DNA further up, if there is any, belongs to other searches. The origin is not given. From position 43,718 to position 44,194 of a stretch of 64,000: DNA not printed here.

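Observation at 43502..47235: Translationally coupled pair: a secreted protein and an S8 subtilisin sharing a C-terminal array of four repeats of about 45-50 aa of unknown family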

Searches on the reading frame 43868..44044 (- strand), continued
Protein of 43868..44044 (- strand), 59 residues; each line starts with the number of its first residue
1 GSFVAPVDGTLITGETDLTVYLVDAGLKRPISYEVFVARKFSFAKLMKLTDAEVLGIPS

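Call 68: search_solved_structures(query=A8, max_evalue=10, show_alignments=3)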
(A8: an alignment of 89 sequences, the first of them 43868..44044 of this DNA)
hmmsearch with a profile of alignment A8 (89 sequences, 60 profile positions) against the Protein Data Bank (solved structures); distinct sequences matched with E-value up to 10: 8.
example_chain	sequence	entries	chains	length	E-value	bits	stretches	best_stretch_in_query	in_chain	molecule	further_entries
4cj9_A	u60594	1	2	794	0.00016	24.4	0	35-51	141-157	BURRH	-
4cja_A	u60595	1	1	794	0.00019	24.2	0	35-51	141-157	BURRH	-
5bvt_A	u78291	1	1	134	0.15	14.8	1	17-45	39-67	Epidermal fatty acid-binding protein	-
4zaj_A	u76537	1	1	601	0.53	13.1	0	11-38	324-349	Arginine--tRNA ligase, cytoplasmic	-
4q2t_A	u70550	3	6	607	0.55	13.1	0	11-38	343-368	Arginine--tRNA ligase, cytoplasmic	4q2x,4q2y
4r3z_B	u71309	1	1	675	0.78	12.6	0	11-38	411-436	Arginine--tRNA ligase, cytoplasmic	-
4kqa_A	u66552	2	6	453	0.97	12.3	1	21-39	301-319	Protein H03A11.1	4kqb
7oz4_A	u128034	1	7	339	1.3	11.9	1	6-32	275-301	p2 family phage major capsid protein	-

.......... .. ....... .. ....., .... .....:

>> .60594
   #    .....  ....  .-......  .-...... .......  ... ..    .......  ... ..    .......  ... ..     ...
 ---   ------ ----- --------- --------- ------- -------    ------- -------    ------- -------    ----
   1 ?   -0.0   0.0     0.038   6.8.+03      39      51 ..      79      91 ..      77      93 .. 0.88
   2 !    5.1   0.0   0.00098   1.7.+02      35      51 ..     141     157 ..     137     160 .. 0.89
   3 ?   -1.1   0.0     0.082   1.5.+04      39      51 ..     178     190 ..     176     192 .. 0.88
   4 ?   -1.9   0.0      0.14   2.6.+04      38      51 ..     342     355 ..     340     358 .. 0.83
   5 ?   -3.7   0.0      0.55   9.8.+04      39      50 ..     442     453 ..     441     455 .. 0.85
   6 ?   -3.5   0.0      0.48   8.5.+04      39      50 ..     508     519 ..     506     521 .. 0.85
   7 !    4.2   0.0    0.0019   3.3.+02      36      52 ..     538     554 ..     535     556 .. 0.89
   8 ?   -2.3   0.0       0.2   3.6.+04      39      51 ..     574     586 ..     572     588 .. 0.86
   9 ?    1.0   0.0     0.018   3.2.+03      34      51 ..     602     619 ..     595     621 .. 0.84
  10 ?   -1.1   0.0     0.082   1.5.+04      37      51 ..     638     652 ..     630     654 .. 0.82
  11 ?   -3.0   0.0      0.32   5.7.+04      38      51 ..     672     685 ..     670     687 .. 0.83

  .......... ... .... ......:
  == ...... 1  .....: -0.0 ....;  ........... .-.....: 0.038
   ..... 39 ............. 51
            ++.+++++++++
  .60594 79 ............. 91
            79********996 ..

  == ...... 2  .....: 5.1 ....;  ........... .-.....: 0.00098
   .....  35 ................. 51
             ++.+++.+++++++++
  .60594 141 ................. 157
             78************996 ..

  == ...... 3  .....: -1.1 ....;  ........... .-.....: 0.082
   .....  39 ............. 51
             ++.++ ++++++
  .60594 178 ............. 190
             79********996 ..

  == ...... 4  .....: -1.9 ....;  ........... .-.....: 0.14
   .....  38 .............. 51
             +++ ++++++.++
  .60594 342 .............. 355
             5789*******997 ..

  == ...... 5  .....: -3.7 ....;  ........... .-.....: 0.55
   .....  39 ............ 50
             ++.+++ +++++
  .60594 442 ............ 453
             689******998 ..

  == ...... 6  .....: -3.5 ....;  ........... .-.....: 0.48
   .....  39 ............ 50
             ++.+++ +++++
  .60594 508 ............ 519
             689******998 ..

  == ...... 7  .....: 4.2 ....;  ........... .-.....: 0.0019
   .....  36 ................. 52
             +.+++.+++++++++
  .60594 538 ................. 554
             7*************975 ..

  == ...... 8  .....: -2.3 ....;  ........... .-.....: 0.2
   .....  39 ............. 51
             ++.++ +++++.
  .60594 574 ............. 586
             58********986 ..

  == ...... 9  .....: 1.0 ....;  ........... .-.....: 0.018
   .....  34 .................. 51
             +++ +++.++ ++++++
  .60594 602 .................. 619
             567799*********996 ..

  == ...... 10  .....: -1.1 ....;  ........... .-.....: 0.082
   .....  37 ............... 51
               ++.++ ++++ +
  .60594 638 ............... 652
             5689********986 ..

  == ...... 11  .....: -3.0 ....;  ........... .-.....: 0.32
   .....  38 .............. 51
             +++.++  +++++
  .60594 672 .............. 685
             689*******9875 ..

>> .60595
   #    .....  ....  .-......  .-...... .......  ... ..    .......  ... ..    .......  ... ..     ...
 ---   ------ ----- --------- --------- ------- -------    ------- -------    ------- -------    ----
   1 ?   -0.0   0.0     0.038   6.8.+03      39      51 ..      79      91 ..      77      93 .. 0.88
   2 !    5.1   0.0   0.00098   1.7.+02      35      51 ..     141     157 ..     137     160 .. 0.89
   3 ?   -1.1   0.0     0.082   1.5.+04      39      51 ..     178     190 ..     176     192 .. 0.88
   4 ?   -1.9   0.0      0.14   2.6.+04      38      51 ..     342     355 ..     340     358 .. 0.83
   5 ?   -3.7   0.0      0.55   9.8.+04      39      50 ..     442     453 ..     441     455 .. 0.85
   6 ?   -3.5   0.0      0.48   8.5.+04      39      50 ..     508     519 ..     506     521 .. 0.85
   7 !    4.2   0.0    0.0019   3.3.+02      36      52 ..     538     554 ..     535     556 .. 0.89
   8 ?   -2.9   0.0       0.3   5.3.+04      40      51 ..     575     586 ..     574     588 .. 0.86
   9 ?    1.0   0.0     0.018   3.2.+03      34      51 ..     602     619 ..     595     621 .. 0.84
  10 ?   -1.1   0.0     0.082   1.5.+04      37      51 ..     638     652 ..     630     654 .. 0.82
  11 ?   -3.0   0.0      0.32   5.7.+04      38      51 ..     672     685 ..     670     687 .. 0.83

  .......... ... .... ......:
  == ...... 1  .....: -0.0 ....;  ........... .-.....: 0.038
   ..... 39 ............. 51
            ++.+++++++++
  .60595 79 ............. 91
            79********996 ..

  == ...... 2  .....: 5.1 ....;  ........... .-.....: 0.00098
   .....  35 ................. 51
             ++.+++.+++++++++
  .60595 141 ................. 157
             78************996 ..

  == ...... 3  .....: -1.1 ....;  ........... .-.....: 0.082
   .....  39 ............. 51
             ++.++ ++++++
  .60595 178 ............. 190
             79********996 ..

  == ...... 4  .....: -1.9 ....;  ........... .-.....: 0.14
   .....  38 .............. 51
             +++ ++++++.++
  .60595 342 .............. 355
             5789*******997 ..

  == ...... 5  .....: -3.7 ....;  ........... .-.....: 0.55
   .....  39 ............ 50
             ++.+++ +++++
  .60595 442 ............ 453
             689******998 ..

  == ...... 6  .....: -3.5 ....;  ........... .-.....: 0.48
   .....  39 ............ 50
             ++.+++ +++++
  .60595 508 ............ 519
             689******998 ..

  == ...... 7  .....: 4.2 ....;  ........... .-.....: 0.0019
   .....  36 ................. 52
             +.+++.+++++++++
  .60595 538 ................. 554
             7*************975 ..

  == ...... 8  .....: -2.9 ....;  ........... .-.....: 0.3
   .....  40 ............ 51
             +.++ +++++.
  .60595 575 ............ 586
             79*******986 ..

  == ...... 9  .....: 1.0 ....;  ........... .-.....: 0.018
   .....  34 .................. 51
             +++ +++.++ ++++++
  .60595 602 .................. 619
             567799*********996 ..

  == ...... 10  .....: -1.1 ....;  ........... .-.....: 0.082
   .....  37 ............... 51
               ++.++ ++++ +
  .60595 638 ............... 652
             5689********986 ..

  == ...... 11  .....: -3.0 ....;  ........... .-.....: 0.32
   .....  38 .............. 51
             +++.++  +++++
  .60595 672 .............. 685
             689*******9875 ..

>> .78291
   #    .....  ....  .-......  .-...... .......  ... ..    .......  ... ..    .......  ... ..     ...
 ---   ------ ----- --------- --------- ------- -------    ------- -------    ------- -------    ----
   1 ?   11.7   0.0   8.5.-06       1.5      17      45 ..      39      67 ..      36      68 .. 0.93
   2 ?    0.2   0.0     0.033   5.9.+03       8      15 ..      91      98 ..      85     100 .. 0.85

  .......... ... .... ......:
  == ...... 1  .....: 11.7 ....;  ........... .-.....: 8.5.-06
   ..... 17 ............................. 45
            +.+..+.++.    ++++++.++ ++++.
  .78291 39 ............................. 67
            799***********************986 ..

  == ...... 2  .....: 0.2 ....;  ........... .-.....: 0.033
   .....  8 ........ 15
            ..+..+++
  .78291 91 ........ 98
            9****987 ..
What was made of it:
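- Tried and rejected: The profile of 89 diverse repeats gave only spurious short BurrH matches (call 68).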

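Call 69: list_cluster_members(proteins=[P0241, P0248, P0302, P0307, P0265, P0274, P0351, P0259, P0263, P0291])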
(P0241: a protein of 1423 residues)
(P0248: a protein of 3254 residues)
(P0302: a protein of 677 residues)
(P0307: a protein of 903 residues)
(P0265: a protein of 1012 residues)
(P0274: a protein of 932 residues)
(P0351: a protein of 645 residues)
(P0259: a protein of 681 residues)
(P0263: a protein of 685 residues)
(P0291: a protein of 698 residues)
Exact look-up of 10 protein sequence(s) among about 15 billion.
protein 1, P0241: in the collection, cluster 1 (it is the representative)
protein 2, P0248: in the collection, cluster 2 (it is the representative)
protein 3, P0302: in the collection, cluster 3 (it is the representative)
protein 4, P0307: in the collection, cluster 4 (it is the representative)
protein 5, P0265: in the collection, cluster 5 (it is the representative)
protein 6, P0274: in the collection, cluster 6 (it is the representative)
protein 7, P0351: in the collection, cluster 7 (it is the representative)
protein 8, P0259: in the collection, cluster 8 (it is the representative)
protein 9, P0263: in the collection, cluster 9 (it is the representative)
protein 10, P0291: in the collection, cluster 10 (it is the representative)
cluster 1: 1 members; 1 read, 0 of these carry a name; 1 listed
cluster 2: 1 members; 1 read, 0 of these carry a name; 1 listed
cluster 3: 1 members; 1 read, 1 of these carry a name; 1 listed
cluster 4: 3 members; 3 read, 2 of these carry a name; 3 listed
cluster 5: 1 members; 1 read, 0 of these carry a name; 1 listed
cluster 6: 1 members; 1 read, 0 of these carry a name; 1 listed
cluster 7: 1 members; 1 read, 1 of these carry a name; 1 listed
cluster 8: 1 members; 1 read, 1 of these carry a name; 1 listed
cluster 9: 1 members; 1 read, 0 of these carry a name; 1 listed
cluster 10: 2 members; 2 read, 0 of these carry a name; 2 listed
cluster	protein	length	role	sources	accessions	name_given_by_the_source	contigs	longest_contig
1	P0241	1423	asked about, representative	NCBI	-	-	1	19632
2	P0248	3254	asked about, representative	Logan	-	-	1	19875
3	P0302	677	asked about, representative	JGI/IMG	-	surface antigen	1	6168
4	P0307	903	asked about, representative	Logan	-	-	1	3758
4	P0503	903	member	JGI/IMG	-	stage II sporulation protein D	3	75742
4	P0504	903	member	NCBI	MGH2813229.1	MAG: SpoIID/LytB domain-containing protein [Actinomycetota bacterium]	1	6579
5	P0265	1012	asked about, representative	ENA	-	-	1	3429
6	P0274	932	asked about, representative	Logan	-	-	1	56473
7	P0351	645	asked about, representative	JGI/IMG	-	hypothetical protein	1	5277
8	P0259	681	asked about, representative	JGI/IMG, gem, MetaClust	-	\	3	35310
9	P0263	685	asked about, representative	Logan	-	-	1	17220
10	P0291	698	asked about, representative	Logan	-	-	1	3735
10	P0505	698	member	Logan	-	-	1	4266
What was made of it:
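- Tried and rejected: The cluster look-up gave few names (call 69).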
